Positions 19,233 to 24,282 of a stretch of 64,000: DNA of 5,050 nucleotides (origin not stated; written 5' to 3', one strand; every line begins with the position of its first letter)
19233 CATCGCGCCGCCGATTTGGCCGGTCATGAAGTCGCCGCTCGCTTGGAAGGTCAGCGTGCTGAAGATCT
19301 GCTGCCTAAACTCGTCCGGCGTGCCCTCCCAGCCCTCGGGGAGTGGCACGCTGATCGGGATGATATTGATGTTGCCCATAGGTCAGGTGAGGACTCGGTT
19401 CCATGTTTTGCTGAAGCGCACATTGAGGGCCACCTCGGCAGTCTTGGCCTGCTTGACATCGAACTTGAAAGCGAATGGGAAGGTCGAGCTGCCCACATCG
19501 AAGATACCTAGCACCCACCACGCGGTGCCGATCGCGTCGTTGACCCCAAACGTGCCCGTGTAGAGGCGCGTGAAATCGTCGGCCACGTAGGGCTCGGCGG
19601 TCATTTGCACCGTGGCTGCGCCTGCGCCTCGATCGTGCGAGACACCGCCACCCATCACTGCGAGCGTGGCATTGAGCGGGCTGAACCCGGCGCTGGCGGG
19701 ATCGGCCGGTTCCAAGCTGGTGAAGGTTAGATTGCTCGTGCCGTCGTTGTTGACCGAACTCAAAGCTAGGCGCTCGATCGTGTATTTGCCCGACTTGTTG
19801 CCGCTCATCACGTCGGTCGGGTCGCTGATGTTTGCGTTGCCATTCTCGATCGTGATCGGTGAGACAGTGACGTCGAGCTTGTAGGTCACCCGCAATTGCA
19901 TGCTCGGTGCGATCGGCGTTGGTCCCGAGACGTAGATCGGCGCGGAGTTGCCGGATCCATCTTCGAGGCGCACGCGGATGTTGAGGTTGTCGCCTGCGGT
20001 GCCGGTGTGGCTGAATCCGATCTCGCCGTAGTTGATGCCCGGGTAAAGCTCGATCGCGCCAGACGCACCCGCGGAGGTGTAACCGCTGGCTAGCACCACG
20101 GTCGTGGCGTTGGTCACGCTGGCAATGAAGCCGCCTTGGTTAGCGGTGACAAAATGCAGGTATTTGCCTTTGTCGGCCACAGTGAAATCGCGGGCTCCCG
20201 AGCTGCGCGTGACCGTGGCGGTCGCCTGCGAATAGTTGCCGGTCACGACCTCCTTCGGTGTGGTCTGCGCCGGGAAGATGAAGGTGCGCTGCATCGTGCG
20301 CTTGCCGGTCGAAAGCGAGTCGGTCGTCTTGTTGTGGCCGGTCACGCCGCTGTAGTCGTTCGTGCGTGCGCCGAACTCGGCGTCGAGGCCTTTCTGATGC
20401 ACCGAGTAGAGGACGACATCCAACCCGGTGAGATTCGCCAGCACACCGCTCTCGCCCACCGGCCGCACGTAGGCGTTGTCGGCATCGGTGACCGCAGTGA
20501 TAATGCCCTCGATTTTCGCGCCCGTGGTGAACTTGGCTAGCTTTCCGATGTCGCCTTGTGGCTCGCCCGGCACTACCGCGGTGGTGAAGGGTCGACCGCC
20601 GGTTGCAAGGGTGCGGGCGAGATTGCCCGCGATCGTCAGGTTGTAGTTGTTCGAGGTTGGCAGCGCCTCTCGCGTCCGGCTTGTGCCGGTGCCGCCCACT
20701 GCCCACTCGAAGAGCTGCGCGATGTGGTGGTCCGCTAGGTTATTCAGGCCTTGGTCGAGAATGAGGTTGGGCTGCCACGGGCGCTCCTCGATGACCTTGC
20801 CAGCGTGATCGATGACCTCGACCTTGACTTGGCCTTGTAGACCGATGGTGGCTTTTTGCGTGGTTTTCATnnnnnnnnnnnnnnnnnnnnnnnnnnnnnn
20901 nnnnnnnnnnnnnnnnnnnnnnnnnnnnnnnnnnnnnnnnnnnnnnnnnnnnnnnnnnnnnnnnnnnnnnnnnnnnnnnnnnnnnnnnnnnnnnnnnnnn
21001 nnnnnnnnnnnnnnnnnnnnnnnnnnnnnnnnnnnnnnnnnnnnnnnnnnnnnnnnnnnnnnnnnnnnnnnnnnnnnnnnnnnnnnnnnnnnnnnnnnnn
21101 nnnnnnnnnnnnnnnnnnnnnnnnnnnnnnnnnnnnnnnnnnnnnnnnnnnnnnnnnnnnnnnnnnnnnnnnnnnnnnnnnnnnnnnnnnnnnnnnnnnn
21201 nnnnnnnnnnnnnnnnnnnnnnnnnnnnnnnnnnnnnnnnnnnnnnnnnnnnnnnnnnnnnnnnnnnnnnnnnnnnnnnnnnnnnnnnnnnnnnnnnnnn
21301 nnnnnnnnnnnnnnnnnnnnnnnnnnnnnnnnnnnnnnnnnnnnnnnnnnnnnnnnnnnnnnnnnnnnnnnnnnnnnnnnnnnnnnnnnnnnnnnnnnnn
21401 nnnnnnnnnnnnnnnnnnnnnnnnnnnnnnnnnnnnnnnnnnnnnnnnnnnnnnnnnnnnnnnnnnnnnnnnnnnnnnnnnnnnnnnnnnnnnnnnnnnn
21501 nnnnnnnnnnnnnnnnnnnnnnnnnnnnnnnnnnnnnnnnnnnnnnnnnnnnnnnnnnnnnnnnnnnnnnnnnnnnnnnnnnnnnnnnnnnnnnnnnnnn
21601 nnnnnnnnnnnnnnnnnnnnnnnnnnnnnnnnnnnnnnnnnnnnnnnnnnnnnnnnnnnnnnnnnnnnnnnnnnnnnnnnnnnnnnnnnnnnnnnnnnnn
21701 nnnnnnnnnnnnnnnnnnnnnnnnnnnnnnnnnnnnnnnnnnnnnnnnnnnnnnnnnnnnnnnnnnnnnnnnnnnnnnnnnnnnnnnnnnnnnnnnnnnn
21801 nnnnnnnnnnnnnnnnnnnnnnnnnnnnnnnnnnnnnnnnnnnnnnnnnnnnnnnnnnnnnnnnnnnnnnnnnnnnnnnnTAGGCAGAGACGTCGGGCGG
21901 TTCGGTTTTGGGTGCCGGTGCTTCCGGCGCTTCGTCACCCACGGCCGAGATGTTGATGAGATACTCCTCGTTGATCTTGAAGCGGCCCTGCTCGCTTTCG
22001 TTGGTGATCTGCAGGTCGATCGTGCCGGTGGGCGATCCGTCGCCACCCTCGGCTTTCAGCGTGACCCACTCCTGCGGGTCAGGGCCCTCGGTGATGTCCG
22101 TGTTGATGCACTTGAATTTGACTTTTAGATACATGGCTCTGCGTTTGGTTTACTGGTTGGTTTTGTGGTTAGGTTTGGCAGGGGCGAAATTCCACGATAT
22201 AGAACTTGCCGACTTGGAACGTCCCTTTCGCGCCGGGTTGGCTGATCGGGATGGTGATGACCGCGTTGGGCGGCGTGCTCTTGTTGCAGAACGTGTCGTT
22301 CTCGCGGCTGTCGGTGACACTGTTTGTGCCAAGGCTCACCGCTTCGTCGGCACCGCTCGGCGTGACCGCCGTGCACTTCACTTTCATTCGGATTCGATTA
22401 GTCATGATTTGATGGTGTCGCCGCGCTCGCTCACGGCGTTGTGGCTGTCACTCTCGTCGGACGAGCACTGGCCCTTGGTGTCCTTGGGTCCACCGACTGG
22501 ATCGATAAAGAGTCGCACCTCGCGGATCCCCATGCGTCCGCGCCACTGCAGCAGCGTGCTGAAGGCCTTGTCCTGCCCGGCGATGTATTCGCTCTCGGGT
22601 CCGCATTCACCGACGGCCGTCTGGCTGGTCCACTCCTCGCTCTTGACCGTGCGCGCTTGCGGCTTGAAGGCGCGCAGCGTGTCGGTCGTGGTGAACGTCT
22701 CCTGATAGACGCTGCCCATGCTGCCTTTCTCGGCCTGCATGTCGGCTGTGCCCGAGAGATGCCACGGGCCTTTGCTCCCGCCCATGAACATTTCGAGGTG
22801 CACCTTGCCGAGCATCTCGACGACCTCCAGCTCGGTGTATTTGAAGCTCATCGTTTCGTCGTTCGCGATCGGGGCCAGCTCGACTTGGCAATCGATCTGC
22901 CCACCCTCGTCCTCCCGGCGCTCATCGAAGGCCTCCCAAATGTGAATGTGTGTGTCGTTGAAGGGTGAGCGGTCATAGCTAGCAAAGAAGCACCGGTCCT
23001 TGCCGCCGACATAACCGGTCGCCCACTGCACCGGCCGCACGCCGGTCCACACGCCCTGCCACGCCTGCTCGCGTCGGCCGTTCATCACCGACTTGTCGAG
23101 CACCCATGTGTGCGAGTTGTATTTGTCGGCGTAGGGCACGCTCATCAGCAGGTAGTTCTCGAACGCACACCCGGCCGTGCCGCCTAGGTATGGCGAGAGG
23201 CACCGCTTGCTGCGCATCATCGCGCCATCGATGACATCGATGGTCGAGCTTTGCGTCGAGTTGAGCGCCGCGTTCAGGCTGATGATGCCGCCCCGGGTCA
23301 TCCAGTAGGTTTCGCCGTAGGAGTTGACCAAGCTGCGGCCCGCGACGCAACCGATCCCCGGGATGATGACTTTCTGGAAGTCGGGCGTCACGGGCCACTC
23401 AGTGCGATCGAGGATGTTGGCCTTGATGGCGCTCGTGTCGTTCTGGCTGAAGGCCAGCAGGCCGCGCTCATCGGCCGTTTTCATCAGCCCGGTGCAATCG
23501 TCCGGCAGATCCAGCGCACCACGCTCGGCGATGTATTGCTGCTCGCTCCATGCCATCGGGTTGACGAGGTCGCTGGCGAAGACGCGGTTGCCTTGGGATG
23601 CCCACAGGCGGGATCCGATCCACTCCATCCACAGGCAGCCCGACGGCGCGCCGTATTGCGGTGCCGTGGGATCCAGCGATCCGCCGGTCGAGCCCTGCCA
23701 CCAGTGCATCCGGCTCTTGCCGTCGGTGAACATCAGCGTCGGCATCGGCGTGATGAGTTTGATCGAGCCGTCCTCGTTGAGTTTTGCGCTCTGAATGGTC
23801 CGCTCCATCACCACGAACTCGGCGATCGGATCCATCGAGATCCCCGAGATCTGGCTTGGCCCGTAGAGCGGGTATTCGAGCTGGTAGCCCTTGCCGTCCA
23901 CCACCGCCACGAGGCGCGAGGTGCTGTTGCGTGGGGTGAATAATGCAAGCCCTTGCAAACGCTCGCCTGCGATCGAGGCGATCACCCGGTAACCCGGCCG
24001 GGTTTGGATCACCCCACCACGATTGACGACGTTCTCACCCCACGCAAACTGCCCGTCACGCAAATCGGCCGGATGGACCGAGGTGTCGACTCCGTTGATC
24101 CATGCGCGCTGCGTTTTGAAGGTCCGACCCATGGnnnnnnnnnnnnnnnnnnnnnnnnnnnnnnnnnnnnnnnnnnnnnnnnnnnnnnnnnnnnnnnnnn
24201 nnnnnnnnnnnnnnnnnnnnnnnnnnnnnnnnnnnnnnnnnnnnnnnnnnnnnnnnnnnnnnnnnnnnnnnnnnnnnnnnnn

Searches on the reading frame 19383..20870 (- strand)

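Call 8: search_protein_families(library=phrogs, proteins=[window:19383-20870:-])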
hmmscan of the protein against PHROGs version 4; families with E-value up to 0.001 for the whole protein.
window:19383-20870:- (495 aa): 1 family
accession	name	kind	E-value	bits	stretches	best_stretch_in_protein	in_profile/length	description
phrog_4176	-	tail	3.5e-12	47.5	1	8-69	5-74/309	tail fiber protein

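Call 61: search_protein_families(library=pfam, max_evalue=0.01, proteins=[window:19383-20870:-])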
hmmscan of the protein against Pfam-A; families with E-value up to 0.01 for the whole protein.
window:19383-20870:- (495 aa): 0 families

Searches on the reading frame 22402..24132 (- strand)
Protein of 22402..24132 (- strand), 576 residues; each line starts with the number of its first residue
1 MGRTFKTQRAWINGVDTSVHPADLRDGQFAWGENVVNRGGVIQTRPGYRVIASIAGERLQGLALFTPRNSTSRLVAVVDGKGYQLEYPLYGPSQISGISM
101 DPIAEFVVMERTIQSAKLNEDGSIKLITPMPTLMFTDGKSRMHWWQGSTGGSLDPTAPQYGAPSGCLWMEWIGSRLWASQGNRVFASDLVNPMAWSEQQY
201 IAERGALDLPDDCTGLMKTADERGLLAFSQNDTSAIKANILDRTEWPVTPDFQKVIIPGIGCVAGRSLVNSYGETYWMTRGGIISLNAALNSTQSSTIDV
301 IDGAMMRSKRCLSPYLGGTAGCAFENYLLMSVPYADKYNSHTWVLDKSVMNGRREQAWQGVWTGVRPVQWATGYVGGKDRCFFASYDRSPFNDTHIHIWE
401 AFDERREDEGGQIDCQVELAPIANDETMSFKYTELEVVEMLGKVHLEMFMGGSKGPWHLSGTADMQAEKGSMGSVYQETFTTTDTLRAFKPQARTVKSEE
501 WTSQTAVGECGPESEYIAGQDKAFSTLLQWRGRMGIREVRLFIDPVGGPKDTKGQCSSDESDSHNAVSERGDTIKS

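Call 8: search_protein_families(library=phrogs, proteins=[window:22402-24132:-])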
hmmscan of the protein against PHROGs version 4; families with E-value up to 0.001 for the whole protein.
window:22402-24132:- (576 aa): 1 family
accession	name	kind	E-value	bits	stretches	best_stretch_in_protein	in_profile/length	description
phrog_3287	-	head and packaging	4.4e-08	33.4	1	13-289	12-279/524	virion structural protein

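Call 61: search_protein_families(library=pfam, max_evalue=0.01, proteins=[window:22402-24132:-])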
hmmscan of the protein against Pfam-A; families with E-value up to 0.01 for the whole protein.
window:22402-24132:- (576 aa): 0 families
